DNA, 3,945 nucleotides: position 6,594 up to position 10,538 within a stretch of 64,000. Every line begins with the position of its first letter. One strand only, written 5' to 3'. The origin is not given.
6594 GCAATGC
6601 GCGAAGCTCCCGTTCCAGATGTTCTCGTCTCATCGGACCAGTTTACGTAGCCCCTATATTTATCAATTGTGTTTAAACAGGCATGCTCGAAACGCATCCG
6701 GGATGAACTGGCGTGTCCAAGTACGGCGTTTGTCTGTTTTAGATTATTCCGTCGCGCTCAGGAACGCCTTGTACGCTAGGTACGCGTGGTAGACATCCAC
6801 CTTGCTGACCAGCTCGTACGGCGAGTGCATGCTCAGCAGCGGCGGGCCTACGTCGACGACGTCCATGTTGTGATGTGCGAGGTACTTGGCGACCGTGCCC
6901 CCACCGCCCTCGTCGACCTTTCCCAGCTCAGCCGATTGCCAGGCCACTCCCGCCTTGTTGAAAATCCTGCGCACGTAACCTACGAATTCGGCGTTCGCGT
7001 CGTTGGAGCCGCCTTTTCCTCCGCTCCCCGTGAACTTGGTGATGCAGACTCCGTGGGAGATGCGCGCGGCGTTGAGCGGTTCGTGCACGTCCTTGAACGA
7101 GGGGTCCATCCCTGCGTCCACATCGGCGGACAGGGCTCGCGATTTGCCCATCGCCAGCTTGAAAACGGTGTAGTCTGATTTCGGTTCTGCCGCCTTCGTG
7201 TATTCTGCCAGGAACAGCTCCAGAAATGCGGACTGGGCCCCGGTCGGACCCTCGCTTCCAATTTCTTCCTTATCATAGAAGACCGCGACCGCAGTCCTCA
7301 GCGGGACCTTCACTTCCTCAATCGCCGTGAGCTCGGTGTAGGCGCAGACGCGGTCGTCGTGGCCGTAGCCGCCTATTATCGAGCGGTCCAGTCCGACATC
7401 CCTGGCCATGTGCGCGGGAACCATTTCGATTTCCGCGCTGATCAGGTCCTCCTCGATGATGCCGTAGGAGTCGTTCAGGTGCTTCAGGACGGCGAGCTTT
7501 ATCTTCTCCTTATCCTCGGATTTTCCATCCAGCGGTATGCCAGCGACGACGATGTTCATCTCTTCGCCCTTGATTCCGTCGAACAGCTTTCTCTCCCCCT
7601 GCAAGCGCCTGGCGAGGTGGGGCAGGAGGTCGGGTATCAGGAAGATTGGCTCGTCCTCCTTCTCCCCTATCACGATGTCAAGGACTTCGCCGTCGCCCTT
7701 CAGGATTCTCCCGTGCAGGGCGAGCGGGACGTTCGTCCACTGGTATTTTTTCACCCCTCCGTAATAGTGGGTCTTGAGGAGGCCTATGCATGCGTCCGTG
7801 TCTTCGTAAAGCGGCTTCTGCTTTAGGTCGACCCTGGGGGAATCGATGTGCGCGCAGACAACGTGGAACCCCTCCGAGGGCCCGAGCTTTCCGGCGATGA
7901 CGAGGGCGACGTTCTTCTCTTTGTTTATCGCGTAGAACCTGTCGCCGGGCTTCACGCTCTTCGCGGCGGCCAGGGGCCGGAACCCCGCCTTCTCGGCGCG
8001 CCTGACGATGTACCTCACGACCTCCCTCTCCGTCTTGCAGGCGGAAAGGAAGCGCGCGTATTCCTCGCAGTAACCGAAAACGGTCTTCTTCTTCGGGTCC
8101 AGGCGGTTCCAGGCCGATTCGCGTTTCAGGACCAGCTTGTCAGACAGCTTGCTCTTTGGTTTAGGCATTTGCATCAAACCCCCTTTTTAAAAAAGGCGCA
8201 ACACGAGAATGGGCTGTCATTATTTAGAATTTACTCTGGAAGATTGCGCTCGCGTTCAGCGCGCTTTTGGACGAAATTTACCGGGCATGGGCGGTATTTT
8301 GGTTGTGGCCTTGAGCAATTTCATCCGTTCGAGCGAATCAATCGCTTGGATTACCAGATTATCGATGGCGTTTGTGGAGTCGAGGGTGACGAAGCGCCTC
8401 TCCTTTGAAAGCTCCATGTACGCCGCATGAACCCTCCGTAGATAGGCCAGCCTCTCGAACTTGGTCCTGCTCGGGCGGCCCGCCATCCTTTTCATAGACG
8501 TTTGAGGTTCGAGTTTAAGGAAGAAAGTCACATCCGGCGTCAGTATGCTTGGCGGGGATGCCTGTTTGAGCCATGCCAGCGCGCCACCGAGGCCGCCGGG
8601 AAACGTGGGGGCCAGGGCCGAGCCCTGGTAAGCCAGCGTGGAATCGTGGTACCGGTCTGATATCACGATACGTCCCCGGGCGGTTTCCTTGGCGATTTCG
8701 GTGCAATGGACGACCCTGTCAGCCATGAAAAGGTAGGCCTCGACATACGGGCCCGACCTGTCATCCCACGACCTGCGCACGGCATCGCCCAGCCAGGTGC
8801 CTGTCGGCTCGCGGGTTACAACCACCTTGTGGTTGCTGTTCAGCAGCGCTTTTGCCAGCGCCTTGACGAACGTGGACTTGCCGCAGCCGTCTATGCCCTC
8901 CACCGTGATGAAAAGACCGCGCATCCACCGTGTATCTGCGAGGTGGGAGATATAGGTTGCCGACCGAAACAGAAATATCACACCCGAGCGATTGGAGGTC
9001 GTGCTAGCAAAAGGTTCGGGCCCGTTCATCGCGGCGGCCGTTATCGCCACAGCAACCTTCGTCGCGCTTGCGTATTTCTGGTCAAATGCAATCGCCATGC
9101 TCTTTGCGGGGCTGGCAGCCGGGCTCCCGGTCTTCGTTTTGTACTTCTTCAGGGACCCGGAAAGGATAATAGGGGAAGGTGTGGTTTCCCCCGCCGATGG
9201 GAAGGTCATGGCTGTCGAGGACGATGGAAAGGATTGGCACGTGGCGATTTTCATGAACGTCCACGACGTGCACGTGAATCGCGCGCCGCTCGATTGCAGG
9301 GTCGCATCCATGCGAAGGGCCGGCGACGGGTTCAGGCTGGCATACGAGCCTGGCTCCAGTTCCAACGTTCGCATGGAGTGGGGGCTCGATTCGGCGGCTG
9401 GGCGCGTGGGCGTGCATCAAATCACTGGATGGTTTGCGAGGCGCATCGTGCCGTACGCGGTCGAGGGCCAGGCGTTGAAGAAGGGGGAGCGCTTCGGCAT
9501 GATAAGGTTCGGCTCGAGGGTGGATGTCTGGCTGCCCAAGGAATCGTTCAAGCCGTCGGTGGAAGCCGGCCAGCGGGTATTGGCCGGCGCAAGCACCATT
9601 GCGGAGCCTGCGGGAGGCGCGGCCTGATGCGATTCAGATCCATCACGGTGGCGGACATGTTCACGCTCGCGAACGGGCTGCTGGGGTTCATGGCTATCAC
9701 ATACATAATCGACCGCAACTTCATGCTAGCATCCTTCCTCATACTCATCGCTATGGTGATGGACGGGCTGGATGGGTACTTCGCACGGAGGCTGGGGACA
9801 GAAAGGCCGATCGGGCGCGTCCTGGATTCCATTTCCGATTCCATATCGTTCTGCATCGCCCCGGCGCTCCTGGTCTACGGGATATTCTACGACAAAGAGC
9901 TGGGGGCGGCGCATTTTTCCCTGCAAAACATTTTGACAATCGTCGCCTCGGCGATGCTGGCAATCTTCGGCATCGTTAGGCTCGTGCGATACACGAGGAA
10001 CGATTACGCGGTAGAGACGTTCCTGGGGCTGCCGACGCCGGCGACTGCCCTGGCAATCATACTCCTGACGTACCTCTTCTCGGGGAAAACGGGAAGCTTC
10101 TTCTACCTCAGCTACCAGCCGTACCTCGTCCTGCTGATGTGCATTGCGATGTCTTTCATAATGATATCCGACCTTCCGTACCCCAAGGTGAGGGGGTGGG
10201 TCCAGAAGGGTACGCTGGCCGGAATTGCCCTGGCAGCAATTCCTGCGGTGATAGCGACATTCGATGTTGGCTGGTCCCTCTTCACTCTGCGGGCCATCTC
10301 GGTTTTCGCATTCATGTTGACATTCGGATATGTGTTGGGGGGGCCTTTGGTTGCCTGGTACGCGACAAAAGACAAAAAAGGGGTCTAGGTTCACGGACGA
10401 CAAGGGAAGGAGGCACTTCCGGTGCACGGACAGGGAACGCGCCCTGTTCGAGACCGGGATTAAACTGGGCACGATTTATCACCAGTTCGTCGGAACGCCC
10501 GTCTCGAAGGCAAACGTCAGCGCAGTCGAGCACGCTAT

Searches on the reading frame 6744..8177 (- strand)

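Call 109: search_protein_families(library=pfam, proteins=[window:6744-8177:-], max_evalue=0.00001)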
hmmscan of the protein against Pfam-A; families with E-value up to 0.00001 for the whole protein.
window:6744-8177:- (477 aa): 1 family
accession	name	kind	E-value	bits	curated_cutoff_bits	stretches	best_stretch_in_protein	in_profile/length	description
PF02127.20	Peptidase_M18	-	5.9e-86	289.4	24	1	43-472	1-431/432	Aminopeptidase I zinc metalloprotease (M18)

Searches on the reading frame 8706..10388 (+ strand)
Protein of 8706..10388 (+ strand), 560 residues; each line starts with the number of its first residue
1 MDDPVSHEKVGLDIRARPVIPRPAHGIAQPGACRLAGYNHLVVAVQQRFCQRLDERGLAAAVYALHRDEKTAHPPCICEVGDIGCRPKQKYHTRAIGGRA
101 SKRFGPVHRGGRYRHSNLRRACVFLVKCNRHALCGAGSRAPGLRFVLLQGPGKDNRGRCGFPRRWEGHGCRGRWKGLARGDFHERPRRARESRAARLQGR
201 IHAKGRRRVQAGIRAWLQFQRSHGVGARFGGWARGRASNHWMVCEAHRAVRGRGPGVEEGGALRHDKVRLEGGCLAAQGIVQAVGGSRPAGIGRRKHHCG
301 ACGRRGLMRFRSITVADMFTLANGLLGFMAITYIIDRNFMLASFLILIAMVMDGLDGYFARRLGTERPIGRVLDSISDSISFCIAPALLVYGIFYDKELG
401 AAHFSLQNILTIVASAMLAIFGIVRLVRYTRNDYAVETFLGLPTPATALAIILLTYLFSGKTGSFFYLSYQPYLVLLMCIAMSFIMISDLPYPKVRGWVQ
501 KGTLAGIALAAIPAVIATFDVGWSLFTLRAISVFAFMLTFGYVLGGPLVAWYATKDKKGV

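Call 109: search_protein_families(library=pfam, proteins=[window:8706-10388:+], max_evalue=0.00001)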
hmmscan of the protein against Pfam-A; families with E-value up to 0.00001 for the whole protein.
window:8706-10388:+ (560 aa): 1 family
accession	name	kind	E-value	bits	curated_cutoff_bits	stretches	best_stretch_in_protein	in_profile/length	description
PF01066.26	CDP-OH_P_transf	-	8.5e-16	59.1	22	1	314-473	2-138/152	CDP-alcohol phosphatidyltransferase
